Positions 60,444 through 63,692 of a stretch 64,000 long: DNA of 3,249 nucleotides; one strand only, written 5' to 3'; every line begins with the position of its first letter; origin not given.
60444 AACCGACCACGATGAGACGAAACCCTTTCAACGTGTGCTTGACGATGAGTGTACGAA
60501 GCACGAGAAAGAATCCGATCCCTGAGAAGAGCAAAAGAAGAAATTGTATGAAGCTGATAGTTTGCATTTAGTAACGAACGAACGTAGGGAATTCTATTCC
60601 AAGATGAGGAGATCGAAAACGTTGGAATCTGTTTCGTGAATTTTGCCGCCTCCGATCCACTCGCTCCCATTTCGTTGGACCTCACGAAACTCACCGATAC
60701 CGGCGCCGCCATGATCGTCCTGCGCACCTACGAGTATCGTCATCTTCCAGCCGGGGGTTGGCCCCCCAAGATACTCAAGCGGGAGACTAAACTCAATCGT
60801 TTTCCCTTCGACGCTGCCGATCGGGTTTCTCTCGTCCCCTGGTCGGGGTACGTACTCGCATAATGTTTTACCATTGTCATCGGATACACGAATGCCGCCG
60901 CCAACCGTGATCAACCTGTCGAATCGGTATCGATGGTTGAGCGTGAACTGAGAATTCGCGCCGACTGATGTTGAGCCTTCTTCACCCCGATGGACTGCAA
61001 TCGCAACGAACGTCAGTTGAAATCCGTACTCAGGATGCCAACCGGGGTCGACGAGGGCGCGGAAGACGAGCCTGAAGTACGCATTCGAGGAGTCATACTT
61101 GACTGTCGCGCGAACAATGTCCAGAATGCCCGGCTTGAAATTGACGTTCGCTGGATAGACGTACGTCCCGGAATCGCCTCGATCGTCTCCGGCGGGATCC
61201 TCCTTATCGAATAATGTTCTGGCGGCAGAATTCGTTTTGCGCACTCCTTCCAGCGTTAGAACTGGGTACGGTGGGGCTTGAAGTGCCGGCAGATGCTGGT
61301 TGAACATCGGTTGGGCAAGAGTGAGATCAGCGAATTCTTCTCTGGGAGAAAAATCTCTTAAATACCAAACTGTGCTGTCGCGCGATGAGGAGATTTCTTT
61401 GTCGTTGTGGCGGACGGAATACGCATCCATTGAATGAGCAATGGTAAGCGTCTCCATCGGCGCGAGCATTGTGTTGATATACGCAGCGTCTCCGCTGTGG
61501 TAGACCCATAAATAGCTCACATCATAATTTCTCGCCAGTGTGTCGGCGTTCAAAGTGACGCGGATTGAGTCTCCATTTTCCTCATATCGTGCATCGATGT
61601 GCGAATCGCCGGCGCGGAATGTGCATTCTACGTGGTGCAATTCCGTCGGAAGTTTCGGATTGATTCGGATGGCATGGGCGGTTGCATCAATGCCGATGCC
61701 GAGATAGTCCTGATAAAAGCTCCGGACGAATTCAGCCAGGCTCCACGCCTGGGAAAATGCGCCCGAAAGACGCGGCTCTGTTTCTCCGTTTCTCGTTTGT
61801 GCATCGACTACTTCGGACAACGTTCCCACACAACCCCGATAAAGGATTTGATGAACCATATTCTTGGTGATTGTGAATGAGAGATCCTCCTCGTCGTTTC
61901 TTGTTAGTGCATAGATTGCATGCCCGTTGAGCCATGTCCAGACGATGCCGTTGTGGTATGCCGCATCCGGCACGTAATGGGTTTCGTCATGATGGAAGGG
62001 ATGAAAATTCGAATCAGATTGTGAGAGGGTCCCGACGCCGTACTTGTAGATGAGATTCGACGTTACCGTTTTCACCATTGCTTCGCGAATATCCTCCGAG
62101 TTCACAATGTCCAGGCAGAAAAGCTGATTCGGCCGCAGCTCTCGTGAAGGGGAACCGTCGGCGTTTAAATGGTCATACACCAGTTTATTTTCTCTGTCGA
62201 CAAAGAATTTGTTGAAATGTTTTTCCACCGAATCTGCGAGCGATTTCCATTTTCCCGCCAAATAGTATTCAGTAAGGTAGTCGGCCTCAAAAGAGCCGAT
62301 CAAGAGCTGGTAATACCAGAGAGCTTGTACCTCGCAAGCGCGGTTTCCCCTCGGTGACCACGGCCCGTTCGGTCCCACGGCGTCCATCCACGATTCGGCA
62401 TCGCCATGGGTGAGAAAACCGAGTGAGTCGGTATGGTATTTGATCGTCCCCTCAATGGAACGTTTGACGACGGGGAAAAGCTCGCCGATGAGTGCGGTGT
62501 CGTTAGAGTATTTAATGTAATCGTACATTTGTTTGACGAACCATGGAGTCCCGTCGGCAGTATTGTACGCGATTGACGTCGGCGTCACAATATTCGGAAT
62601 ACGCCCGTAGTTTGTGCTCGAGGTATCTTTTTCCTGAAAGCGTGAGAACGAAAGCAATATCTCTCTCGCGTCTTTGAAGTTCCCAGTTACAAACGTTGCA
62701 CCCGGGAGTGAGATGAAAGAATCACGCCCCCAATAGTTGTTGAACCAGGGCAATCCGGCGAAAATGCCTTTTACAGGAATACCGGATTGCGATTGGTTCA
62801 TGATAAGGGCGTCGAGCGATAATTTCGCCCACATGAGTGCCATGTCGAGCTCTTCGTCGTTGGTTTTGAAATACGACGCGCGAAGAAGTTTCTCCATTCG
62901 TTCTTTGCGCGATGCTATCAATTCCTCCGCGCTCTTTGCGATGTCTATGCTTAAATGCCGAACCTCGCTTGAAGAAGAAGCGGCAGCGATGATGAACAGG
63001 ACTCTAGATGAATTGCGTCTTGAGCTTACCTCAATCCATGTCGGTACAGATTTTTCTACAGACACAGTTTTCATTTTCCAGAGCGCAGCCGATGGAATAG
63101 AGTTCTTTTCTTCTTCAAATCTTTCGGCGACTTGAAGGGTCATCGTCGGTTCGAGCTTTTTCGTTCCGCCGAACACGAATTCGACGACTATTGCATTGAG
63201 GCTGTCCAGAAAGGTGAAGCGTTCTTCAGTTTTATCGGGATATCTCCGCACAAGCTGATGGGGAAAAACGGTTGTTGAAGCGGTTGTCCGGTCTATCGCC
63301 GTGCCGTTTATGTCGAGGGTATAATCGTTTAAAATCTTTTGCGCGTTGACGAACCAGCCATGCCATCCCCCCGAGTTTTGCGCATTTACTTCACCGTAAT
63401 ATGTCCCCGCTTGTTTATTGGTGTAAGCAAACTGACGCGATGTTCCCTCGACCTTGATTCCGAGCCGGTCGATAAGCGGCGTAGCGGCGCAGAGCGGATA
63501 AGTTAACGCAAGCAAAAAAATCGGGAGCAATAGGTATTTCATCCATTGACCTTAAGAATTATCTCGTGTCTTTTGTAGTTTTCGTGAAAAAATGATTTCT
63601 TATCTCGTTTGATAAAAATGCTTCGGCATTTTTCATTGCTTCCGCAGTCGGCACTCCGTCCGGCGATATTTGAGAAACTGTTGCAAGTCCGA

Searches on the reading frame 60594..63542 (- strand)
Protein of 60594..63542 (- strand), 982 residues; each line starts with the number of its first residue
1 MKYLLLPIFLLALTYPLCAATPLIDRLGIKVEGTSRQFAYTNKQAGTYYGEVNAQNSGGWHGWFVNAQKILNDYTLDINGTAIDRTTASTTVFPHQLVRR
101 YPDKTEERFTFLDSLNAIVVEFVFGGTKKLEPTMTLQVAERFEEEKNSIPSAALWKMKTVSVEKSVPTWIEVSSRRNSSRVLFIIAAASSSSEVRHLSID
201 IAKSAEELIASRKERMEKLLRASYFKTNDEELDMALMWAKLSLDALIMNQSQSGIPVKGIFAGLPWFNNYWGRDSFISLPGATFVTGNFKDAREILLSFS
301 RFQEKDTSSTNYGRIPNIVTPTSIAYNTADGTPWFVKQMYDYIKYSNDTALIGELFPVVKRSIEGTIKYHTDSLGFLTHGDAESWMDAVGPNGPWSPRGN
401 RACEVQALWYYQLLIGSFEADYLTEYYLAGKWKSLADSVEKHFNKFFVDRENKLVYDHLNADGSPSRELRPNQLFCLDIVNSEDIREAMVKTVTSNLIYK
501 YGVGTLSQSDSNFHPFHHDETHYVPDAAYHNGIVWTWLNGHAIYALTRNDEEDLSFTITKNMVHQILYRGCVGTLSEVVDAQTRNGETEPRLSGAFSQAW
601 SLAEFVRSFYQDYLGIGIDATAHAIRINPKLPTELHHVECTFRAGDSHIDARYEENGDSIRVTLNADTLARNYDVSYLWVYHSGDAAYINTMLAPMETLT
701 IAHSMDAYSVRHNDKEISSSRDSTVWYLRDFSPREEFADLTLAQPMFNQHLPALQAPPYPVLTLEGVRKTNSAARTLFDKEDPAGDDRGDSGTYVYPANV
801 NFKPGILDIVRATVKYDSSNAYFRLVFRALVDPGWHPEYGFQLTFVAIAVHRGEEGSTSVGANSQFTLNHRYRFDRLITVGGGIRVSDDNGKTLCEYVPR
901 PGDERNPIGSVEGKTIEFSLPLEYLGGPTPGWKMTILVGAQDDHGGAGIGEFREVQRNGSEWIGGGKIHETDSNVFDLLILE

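Call 10: search_protein_families(library=pfam, proteins=[window:60594-63542:-])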
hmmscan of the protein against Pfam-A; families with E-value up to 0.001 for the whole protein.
window:60594-63542:- (982 aa): 2 families
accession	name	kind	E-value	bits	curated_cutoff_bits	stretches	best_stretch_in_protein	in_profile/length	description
PF06202.20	GDE_C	-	6.1e-62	210.1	21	1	254-607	12-367/367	Amylo-alpha-1,6-glucosidase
PF09985.14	Glucodextran_C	-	5.1e-24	85.5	22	1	778-980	2-203/228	C-terminal binding-module, SLH-like, of glucodextranase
